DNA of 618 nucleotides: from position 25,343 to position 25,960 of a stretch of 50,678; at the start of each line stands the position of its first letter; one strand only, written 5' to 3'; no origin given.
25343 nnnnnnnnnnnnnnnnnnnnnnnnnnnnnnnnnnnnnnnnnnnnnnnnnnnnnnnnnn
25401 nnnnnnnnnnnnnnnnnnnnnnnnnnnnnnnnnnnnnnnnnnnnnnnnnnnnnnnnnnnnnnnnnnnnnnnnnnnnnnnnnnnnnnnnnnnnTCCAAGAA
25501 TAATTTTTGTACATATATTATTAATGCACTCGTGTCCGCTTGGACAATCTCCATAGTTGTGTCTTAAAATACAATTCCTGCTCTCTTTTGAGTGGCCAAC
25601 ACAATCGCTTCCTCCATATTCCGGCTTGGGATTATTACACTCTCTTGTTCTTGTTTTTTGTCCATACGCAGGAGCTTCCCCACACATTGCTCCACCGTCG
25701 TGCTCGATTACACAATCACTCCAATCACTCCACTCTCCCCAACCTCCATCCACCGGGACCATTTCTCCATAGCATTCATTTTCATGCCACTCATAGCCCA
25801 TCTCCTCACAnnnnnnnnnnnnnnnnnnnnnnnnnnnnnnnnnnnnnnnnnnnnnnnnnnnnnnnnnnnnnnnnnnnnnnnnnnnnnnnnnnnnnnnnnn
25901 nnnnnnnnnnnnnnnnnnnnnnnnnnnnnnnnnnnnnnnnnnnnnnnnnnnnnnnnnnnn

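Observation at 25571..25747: Thrombospondin type-1 repeats (TSR) in two bacterial membrane proteins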

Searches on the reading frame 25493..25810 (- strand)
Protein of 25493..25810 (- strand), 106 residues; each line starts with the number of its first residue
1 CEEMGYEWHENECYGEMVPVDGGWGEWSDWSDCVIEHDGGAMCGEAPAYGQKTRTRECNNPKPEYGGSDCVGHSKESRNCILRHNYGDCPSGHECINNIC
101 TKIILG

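Call 11: search_solved_structures(query=window:25493-25810:-, max_evalue=10, show_alignments=3)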
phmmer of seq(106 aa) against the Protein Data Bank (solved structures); distinct sequences matched with E-value up to 10: 35.
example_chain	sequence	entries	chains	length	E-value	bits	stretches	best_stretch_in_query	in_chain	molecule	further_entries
3r6b_A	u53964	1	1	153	1.5e-16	63.7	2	13-90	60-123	Thrombospondin-1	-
9u62_P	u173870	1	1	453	2e-16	63.3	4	18-81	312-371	Properdin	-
1w0r_A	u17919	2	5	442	2.2e-16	63.2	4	18-81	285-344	PROPERDIN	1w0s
1lsl_A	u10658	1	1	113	2.7e-16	62.9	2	12-80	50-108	Thrombospondin 1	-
7yyk_A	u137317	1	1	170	5.2e-16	62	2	13-89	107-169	Thrombospondin-1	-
7noz_D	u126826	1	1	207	1.6e-11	47.5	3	18-81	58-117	Properdin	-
6s08_A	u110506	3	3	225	1.7e-11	47.4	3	18-81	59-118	Properdin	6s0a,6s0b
6rur_V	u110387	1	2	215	2.1e-11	47.1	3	18-81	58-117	Properdin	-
7b26_B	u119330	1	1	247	2.3e-11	46.9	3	18-81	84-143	Properdin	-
8q6r_D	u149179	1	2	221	2.4e-11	46.9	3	18-81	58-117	Properdin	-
6rus_B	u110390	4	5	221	2.4e-11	46.9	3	18-81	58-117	Properdin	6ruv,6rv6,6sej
6ool_A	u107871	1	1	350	1e-10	44.9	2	17-81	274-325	Netrin receptor UNC5B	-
12em_B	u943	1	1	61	1.7e-09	40.9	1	19-90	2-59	Thrombospondin-1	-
5ftt_A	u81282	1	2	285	1.5e-05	28.2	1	17-81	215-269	NETRIN RECEPTOR UNC5D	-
7za1_E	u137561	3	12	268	1.6e-05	28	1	17-81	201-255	Netrin receptor UNC5D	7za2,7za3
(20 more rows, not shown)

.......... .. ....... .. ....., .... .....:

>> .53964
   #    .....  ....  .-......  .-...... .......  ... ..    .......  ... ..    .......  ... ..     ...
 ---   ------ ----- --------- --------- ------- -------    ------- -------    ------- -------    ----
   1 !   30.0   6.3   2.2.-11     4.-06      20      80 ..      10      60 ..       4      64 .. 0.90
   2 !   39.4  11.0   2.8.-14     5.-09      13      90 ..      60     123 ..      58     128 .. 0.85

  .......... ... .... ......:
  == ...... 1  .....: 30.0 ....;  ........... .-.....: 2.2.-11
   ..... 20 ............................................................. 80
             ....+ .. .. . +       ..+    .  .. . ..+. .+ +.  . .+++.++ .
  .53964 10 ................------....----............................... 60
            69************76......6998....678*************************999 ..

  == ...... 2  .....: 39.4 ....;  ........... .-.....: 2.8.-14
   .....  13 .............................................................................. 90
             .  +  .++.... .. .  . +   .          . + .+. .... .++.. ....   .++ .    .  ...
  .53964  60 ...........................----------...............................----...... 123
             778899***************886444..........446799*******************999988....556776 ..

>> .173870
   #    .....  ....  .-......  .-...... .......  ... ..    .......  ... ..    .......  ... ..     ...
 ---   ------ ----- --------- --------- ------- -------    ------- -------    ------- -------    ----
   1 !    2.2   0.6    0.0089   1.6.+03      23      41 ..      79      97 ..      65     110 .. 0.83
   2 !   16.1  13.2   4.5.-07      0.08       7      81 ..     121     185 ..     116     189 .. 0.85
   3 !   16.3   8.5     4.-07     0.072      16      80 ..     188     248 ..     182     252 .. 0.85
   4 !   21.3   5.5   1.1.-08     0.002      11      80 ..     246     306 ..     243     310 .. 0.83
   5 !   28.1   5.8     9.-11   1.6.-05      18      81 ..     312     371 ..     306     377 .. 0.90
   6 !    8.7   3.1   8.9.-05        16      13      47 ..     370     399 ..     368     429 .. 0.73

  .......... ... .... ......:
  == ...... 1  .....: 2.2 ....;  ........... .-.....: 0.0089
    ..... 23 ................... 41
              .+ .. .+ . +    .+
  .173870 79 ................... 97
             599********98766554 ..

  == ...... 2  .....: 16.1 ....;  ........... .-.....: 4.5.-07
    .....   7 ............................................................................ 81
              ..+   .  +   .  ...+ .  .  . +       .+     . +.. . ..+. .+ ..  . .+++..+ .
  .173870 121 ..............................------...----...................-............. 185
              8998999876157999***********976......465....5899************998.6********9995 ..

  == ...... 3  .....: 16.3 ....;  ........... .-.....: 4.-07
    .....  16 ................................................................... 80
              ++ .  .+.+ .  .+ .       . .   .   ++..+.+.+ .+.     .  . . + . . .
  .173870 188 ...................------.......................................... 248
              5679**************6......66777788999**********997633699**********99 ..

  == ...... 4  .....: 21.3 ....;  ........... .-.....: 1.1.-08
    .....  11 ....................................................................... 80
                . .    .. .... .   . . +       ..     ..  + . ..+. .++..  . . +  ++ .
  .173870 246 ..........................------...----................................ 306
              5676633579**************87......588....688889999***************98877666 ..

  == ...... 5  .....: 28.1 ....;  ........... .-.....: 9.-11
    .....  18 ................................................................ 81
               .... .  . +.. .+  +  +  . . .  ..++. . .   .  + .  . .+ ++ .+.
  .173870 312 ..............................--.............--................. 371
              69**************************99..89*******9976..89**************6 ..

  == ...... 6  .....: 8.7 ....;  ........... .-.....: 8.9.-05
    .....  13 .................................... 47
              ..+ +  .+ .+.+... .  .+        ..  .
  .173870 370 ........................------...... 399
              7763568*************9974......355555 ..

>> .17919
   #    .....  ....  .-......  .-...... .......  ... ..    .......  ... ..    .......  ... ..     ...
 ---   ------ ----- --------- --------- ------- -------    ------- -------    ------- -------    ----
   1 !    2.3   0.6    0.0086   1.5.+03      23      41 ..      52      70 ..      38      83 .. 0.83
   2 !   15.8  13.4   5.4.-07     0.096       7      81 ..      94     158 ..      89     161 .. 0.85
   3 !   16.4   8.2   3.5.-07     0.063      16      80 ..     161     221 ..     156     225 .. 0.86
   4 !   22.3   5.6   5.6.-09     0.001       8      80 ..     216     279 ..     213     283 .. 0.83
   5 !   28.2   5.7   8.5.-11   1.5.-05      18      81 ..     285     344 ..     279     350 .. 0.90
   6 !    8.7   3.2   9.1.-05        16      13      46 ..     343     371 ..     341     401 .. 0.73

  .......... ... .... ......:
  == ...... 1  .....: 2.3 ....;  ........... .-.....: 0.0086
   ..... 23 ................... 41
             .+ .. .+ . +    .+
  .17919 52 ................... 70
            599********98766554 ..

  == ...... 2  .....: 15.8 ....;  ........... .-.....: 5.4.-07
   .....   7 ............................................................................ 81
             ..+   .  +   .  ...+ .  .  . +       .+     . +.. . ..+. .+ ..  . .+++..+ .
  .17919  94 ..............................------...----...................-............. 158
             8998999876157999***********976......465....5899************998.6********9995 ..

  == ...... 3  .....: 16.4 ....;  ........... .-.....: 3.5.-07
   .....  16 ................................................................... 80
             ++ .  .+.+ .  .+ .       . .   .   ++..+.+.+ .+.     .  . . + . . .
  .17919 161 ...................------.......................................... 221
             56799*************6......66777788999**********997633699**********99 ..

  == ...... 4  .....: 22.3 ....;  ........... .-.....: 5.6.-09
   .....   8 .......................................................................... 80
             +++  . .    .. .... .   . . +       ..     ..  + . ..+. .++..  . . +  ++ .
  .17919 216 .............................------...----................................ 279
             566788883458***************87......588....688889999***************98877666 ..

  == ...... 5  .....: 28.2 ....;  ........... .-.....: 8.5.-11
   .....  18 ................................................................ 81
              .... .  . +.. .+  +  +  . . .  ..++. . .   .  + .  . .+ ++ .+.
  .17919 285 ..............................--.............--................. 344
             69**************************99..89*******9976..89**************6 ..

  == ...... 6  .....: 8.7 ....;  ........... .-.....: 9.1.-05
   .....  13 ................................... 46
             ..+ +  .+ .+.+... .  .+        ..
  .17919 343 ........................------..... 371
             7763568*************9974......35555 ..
